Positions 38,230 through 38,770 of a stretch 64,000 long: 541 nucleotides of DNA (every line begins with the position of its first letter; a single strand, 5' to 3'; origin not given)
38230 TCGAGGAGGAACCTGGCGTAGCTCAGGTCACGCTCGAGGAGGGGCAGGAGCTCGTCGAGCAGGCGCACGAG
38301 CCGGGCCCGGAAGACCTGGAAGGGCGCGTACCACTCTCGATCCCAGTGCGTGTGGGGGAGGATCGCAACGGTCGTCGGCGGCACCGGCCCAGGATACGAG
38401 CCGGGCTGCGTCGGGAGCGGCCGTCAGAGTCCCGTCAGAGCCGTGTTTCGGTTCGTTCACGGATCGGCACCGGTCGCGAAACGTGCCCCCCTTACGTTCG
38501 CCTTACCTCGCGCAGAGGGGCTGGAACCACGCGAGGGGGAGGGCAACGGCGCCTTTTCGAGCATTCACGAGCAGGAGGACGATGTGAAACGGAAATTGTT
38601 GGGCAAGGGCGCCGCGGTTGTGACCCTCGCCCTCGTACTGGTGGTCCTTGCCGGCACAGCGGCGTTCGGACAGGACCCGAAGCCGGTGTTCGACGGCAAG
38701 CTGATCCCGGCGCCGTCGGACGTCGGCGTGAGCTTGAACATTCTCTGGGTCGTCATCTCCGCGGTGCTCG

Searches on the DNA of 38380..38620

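Call 22: search_rna_families(source=window, start=38380, end=38620, threshold=evalue, max_evalue=10, show_alignments=2)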
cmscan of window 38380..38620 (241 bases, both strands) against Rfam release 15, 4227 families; matches with E-value up to 10: 0.
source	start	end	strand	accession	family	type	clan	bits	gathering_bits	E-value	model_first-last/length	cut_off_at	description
